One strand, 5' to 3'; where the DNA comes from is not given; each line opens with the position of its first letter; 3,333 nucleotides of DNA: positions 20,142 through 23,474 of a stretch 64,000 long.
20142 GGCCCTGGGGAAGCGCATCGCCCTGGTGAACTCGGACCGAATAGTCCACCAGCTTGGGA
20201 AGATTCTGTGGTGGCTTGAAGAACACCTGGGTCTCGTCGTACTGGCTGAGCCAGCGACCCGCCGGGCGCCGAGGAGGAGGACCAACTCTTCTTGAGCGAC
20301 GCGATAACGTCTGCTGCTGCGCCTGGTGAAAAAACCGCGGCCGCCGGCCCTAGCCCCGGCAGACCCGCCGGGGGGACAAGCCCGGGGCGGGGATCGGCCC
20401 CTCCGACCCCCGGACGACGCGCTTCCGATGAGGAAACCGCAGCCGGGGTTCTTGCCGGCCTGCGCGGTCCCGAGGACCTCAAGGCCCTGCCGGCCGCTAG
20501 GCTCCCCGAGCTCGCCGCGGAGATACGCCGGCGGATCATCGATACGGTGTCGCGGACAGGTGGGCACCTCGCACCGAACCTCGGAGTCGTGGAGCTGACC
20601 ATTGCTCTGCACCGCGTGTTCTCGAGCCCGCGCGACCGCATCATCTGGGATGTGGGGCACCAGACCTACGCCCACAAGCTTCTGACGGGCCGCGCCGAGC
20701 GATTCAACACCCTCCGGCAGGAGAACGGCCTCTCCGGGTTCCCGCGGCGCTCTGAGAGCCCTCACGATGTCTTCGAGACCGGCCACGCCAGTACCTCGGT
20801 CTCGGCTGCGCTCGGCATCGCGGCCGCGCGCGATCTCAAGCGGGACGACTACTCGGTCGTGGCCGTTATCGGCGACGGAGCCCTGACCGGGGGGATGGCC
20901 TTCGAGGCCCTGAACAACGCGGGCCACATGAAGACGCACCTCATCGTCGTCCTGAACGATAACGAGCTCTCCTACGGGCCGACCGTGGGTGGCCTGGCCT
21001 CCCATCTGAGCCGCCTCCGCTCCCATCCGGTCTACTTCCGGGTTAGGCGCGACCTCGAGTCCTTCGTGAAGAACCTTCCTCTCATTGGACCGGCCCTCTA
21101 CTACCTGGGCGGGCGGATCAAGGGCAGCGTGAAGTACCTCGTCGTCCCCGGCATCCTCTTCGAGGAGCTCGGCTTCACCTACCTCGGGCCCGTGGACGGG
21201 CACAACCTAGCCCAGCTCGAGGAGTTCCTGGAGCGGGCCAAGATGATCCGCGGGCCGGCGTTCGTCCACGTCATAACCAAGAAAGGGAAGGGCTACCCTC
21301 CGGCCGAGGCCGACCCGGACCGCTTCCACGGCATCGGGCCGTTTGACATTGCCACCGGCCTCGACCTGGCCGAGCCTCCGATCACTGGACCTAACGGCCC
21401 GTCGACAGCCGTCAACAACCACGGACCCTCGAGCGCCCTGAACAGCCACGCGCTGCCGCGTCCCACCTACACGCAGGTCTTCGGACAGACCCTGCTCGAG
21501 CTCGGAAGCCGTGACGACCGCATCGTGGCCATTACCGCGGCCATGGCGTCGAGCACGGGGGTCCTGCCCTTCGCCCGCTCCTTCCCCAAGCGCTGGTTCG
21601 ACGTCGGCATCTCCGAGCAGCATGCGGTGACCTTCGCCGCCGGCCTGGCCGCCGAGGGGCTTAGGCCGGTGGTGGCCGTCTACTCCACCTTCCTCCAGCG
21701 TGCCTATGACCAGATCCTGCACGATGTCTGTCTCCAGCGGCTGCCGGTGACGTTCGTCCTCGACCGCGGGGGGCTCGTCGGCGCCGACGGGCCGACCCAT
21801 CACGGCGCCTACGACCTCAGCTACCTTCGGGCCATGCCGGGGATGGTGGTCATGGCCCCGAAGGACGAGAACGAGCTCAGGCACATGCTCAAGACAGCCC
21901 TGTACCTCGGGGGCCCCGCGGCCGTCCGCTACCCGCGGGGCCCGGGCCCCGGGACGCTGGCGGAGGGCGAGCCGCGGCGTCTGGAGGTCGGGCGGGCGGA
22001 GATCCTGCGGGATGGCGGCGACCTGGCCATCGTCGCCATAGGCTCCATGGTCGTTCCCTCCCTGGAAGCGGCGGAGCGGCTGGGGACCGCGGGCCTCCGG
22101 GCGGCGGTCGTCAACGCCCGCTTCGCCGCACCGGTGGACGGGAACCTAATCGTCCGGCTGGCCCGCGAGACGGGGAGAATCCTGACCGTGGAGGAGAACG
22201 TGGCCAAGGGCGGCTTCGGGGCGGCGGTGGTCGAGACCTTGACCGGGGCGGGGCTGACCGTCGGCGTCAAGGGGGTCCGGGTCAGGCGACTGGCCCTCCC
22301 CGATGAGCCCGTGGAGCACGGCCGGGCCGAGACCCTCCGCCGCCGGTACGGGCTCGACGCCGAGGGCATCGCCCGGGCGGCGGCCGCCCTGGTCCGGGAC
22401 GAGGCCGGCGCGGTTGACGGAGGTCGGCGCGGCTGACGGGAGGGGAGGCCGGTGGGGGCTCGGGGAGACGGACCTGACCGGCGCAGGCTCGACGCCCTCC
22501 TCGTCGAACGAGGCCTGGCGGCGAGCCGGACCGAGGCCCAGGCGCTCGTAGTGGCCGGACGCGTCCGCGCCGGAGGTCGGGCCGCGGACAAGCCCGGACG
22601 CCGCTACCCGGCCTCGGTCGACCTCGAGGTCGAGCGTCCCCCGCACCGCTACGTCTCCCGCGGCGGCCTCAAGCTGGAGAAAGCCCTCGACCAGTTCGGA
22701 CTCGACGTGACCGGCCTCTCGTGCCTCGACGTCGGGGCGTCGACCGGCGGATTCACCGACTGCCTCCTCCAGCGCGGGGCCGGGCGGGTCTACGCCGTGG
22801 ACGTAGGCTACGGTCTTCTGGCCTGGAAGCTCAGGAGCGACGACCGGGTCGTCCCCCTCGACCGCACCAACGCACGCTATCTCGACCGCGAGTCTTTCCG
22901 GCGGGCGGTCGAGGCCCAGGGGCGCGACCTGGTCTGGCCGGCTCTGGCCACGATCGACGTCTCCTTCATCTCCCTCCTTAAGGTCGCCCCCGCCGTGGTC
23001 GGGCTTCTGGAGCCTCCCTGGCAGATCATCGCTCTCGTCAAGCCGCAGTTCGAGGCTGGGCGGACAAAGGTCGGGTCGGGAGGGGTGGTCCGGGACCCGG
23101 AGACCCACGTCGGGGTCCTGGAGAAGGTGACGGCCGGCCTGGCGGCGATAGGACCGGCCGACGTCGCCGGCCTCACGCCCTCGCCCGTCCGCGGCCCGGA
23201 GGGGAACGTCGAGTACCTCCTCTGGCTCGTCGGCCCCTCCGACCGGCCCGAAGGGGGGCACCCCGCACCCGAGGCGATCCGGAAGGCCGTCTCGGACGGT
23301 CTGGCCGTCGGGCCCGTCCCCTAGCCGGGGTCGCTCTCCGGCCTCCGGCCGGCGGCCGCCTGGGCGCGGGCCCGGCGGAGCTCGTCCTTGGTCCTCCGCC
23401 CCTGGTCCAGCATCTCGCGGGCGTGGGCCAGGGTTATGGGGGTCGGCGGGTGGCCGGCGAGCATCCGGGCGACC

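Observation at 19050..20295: OLE RNA plus OapA: large structured ncRNA-membrane protein system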

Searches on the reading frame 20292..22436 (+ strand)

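Call 4: search_protein_families(library=pfam, proteins=[window:20292-22436:+], max_evalue=0.01)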
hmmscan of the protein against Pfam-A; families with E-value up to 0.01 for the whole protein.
window:20292-22436:+ (714 aa): 6 families
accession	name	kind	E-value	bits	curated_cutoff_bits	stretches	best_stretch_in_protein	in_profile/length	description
PF13292.11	DXP_synthase_N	-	6e-121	403.3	21.2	1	56-329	3-274/274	1-deoxy-D-xylulose-5-phosphate synthase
PF02779.29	Transket_pyr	-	2.1e-49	168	27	1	392-550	4-170/174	Transketolase, pyrimidine binding domain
PF02780.25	Transketolase_C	-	4.2e-31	107.9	25.9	1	567-693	1-124/124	Transketolase, C-terminal domain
PF02775.26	TPP_enzyme_C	-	6.7e-07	29.7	21.9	1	163-225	25-83/151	Thiamine pyrophosphate enzyme, C-terminal TPP binding domain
PF00456.26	Transketolase_N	-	1.5e-06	27.9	22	1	75-228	6-187/334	Transketolase, thiamine diphosphate binding domain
PF00676.26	E1_dh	-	0.00021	20.8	22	1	167-226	104-163/300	Dehydrogenase E1 component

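Call 5: search_protein_families(library=ncbifam, proteins=[window:20292-22436:+], max_evalue=0.01)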
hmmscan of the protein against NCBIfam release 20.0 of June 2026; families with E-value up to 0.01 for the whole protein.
window:20292-22436:+ (714 aa): 16 families
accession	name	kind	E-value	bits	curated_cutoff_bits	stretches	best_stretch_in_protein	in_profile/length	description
TIGR00204.1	dxs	equivalog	7.2e-237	787.8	465.95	2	57-357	4-301/616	1-deoxy-D-xylulose-5-phosphate synthase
NF003933.0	PRK05444.2-2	equivalog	2.1e-174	581.4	395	1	52-695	6-599/606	1-deoxy-D-xylulose-5-phosphate synthase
NF008968.0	PRK12315.1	subfamily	4.5e-142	474.3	510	3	54-244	4-194/582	1-deoxy-D-xylulose-5-phosphate synthase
NF004559.0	PRK05899.2-5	equivalog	2.6e-70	237.4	488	2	301-702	218-625/627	transketolase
NF004556.0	PRK05899.2-2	equivalog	1.5e-35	122.6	575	1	395-698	326-635/639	transketolase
NF006667.0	PRK09212.1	subfamily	4e-20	72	321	1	430-651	48-277/327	pyruvate dehydrogenase complex E1 component subunit beta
TIGR00232.1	tktlase_bact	equivalog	2.7e-18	65.7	682.25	1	433-608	396-573/654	transketolase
NF008854.0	PRK11892.1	equivalog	4.5e-18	65.2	454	1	432-651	188-416/464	pyruvate dehydrogenase complex E1 component subunit beta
NF004558.0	PRK05899.2-4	equivalog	1.9e-16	59.6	788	2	431-608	389-568/651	transketolase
TIGR03181.1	PDH_E1_alph_x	equivalog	3.4e-08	32.8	411.35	1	167-225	125-183/341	pyruvate dehydrogenase (acetyl-transferring) E1 component subunit alpha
TIGR03182.1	PDH_E1_alph_y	equivalog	9e-07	28.1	393.85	1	167-232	113-178/315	pyruvate dehydrogenase (acetyl-transferring) E1 component subunit alpha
TIGR03336.1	IOR_alpha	equivalog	0.00024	19.6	650.9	0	168-226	407-460/595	indolepyruvate ferredoxin oxidoreductase subunit alpha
NF041170.1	Oxoac_fdxalpha_Archa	equivalog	0.00046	18.6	800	1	576-655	520-598/636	2-oxoacid:ferredoxin oxidoreductase subunit alpha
TIGR03710.1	OAFO_sf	subfamily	0.00097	17.8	482.75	1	575-637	463-524/561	2-oxoacid:acceptor oxidoreductase subunit alpha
NF008819.1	PRK11865.1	equivalog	0.0012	18.2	405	0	170-225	75-129/300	pyruvate synthase subunit PorB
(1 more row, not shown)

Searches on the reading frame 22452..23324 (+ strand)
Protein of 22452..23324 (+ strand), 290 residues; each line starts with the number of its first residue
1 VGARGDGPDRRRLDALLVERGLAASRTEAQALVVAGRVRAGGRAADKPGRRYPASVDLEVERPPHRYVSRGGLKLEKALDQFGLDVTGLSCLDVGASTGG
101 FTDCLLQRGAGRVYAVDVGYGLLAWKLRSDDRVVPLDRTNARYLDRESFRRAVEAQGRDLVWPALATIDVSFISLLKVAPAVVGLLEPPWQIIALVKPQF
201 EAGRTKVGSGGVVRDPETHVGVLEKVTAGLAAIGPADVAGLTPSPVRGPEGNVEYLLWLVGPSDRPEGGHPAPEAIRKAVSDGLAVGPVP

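Call 4: search_protein_families(library=pfam, proteins=[window:22452-23324:+], max_evalue=0.01)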
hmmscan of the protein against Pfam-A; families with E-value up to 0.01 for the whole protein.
window:22452-23324:+ (290 aa): 2 families
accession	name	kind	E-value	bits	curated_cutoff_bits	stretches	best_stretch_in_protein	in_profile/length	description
PF01728.25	FtsJ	-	5e-37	128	24.1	1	67-259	1-179/181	FtsJ-like methyltransferase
PF01479.30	S4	-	9.2e-09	35.3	22.8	1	11-51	1-41/48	S4 domain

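Call 5: search_protein_families(library=ncbifam, proteins=[window:22452-23324:+], max_evalue=0.01)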
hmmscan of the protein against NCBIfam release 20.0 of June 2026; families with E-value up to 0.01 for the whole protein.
window:22452-23324:+ (290 aa): 4 families
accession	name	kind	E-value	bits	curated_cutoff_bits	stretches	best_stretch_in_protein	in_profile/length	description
TIGR00478.1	tly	subfamily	3.1e-68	229.5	185.8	1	12-254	1-228/228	TlyA family rRNA (cytidine-2'-O)-methyltransferase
NF049952.1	23rRNACMtaseTlyA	equivalog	5.8e-41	140.5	250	1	12-258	2-233/236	23S rRNA (cytidine-2'-O)-methyltransferase TlyA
TIGR04290.1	meth_Rta_06860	hypoth_equivalog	0.0014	18.2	300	1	74-119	36-81/226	TIGR04290 family methyltransferase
NF003139.0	PRK04051.1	equivalog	0.0051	16.7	138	1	10-51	102-143/179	30S ribosomal protein S4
